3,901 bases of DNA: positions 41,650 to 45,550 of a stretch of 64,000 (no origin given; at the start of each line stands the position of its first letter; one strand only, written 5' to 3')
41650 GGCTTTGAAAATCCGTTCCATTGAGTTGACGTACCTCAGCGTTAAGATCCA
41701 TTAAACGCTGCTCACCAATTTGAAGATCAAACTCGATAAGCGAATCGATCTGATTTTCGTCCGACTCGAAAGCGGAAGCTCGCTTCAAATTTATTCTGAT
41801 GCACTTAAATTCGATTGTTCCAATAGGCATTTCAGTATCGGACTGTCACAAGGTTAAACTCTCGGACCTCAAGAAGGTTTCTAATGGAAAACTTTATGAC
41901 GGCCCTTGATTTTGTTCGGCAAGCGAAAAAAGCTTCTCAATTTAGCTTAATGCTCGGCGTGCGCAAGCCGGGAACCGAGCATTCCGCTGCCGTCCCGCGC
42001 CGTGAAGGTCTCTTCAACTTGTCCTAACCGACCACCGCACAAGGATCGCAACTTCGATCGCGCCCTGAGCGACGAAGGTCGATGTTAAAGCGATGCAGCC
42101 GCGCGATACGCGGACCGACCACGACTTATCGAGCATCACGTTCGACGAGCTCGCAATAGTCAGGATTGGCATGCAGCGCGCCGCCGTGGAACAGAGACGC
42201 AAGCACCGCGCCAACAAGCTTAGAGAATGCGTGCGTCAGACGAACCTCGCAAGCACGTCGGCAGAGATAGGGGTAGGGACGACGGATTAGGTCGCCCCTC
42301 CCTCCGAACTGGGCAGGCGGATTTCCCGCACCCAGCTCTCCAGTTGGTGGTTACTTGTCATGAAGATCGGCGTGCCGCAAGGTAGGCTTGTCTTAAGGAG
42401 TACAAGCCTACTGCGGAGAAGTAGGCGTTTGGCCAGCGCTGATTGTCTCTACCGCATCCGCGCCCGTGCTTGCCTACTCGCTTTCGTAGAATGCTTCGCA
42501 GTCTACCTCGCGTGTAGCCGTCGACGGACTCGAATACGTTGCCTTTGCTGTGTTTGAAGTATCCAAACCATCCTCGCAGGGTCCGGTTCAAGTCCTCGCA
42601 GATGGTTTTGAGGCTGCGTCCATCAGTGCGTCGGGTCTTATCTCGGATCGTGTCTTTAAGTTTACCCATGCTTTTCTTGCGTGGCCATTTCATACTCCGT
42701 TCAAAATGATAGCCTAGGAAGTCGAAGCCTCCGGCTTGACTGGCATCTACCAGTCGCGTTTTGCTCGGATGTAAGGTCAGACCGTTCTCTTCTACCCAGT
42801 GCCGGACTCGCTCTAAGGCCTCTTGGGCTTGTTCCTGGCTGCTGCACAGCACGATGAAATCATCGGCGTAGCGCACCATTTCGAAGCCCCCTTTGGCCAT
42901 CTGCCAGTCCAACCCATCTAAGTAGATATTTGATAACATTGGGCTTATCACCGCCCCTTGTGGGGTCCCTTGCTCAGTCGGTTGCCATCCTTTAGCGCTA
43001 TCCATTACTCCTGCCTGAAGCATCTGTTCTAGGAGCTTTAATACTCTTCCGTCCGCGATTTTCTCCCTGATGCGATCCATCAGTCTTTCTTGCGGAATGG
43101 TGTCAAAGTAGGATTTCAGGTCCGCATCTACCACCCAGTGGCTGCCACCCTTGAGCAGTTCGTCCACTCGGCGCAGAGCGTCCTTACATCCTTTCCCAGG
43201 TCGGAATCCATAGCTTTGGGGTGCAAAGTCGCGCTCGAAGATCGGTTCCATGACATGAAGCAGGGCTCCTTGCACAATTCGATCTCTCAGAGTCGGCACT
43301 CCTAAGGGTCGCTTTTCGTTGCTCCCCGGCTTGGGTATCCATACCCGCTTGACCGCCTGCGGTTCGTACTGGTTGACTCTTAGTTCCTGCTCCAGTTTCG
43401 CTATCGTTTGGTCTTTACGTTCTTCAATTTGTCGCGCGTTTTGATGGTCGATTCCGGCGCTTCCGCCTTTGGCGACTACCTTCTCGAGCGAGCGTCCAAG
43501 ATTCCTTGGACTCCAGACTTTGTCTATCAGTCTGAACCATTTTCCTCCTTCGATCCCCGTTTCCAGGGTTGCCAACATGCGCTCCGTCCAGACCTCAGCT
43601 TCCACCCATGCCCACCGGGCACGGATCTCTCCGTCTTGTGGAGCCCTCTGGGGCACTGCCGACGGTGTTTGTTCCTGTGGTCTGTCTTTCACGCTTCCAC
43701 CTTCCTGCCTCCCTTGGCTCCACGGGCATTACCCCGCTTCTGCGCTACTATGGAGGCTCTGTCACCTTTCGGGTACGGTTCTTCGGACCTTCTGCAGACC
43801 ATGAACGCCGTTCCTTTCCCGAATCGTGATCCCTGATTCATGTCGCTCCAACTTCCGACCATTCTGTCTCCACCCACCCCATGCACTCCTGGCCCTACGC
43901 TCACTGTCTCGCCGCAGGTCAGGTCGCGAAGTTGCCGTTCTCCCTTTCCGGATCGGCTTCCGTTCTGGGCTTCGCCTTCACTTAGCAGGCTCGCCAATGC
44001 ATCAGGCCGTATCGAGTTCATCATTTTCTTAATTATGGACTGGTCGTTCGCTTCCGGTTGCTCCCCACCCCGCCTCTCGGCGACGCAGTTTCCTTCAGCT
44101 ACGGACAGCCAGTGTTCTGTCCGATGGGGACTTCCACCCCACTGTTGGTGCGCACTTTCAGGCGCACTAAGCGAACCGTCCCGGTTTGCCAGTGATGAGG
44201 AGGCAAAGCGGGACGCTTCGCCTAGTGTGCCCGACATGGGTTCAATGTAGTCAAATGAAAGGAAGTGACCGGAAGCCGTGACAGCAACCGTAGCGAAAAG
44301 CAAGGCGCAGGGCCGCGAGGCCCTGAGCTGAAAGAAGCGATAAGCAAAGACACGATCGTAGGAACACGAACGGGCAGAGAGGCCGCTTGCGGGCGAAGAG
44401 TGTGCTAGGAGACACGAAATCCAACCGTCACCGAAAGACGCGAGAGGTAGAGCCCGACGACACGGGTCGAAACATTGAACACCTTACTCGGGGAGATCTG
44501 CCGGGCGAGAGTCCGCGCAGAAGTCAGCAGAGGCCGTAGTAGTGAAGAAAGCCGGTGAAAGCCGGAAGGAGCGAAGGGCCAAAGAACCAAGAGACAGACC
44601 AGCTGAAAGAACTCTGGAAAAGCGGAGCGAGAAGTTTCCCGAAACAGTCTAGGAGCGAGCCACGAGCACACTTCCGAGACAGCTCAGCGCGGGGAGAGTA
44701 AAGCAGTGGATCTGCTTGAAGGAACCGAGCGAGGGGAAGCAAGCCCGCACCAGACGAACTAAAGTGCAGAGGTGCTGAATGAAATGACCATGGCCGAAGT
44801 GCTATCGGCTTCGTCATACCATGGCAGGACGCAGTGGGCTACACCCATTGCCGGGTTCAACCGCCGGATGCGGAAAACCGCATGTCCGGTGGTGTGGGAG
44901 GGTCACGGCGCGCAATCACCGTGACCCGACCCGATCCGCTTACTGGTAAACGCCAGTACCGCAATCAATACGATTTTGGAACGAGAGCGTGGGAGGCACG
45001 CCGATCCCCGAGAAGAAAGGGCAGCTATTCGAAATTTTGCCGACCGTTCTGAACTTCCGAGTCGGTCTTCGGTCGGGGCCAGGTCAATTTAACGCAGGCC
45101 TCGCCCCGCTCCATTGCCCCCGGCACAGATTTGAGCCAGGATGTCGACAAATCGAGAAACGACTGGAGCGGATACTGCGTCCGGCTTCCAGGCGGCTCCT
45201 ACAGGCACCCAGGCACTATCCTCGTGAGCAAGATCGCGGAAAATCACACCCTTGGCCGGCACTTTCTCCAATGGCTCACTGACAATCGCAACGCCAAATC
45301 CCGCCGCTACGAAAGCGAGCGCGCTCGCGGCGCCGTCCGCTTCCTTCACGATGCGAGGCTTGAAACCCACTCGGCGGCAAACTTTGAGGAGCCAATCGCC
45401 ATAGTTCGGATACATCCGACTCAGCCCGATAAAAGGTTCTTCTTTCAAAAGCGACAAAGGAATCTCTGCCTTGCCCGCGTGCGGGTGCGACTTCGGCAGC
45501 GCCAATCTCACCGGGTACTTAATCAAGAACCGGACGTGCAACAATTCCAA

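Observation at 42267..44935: Two unrelated group II introns inserted head-to-head on opposite strands of one 57-bp palindrome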

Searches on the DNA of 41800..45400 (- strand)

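Call 4: search_rna_families(source=window, start=41800, end=45400, threshold=evalue, max_evalue=1, show_alignments=6)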
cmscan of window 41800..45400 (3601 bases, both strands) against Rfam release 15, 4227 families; matches with E-value up to 1: 10.
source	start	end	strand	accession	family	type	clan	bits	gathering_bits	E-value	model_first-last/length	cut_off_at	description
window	44309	44485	+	RF02001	group-II-D1D4-3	Intron;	CL00102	89.4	32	6.8e-18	1-170/170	no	Group II catalytic intron D1-D4-3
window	42267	42340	-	RF00029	Intron_gpII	Intron;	-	51.7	40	1.7e-08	1-77/77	no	Group II catalytic intron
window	44859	44935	+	RF00029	Intron_gpII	Intron;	-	44.5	40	9.8e-07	1-77/77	no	Group II catalytic intron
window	44157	44228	-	RF01016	mir-584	Gene; miRNA;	-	26.8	80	0.021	1-97/97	no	mir-584 microRNA precursor family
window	44164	44235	+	RF01016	mir-584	Gene; miRNA;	-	25.4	80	0.052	1-97/97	no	mir-584 microRNA precursor family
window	44856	44899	+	RF04356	Plastid-ndhA-ndhB-1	Intron;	CL00155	24.5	61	0.019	1-49/49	no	Plastid-ndhA-ndhB-1 group II-D5 intron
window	44156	44236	-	RF03296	MIR8788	Gene; miRNA;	-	24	124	0.64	1-138/138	no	MIR8788 microRNA precursor family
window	44863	44890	+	RF04336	Plastid-petD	Intron;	-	22.9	65.5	0.14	12-41/47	no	Plastid-petD group II-D5 intron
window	44157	44235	+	RF03951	MIR7725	Gene; miRNA;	-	22.2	77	0.86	1-142/142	no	MIR7725 microRNA precursor family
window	43915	44084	-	RF02001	group-II-D1D4-3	Intron;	CL00102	19.8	32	0.55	1-170/170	no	Group II catalytic intron D1-D4-3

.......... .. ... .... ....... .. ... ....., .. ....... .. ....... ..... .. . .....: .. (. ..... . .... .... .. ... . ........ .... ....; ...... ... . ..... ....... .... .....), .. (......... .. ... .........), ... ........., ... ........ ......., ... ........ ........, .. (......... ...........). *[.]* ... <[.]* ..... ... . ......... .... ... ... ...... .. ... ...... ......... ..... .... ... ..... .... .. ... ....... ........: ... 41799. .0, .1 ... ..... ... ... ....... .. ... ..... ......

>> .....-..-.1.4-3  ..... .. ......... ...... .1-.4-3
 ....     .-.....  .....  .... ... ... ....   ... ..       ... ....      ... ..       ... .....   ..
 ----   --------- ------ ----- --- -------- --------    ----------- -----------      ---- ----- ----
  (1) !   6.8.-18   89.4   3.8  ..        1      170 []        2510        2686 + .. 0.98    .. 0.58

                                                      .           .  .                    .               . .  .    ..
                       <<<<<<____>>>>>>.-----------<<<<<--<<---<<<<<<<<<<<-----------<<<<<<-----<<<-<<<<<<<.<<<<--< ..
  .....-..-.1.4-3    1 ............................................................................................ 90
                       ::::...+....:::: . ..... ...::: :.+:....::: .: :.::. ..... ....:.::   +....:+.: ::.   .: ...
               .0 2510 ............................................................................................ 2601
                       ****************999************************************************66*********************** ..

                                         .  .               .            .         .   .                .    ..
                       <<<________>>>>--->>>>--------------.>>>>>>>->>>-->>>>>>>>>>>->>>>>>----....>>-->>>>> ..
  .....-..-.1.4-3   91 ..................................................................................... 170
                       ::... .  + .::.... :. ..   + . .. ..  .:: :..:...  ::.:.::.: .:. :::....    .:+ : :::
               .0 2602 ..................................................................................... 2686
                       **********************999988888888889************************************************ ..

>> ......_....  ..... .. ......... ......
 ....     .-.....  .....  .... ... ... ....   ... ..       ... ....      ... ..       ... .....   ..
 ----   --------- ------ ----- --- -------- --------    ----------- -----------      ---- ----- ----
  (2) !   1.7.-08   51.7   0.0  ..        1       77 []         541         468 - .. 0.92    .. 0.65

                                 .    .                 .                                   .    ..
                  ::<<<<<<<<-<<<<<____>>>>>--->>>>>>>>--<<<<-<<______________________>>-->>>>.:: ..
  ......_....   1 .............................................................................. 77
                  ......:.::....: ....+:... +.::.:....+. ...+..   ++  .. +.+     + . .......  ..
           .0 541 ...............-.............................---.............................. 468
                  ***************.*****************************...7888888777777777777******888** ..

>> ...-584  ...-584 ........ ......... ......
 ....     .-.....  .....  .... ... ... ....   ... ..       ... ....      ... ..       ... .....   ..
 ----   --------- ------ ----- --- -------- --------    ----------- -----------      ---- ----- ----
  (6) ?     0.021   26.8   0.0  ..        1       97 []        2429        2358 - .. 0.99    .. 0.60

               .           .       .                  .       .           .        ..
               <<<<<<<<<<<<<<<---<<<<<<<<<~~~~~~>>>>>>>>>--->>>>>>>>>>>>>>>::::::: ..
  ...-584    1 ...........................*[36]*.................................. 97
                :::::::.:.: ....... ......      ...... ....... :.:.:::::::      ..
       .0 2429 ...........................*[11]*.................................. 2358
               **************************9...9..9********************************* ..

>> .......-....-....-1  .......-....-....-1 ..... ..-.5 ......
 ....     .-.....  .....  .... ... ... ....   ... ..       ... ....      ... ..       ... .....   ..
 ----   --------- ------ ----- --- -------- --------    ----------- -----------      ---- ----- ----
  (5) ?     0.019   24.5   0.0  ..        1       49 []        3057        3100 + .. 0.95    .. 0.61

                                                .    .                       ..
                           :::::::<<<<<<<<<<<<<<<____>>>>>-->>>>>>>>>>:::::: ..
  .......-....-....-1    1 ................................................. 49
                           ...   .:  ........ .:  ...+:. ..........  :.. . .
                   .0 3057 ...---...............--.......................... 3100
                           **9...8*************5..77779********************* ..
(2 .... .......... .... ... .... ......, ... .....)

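Call 22: search_rna_families(sources=[L002, L003, L001], threshold=gathering)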
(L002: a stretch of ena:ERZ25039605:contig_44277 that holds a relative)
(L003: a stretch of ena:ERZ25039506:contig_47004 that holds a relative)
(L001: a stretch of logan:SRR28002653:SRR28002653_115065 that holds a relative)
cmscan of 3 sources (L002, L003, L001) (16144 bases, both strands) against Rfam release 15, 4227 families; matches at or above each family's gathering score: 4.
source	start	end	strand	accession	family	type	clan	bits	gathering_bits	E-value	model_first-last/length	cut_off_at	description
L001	1398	1471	+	RF00029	Intron_gpII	Intron;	-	51.7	40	7.7e-08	1-77/77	no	Group II catalytic intron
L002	4353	4425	+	RF00029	Intron_gpII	Intron;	-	50.5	40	1.5e-07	1-77/77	no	Group II catalytic intron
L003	4353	4425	+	RF00029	Intron_gpII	Intron;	-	50.5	40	1.5e-07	1-77/77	no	Group II catalytic intron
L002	2442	2491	+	RF01687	Acido-Lenti-1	Gene; sRNA;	-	42.1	37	9.1e-07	1-46/46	no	Acido-Lenti-1 RNA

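Call 54: search_rna_families(source=window, start=43650, end=44170, threshold=evalue, max_evalue=1, show_alignments=3)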
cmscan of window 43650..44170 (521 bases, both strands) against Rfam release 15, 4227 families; matches with E-value up to 1: 1.
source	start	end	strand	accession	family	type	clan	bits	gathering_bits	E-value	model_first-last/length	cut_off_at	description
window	43915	44084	-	RF02001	group-II-D1D4-3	Intron;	CL00102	19.8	32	0.079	1-170/170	no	Group II catalytic intron D1-D4-3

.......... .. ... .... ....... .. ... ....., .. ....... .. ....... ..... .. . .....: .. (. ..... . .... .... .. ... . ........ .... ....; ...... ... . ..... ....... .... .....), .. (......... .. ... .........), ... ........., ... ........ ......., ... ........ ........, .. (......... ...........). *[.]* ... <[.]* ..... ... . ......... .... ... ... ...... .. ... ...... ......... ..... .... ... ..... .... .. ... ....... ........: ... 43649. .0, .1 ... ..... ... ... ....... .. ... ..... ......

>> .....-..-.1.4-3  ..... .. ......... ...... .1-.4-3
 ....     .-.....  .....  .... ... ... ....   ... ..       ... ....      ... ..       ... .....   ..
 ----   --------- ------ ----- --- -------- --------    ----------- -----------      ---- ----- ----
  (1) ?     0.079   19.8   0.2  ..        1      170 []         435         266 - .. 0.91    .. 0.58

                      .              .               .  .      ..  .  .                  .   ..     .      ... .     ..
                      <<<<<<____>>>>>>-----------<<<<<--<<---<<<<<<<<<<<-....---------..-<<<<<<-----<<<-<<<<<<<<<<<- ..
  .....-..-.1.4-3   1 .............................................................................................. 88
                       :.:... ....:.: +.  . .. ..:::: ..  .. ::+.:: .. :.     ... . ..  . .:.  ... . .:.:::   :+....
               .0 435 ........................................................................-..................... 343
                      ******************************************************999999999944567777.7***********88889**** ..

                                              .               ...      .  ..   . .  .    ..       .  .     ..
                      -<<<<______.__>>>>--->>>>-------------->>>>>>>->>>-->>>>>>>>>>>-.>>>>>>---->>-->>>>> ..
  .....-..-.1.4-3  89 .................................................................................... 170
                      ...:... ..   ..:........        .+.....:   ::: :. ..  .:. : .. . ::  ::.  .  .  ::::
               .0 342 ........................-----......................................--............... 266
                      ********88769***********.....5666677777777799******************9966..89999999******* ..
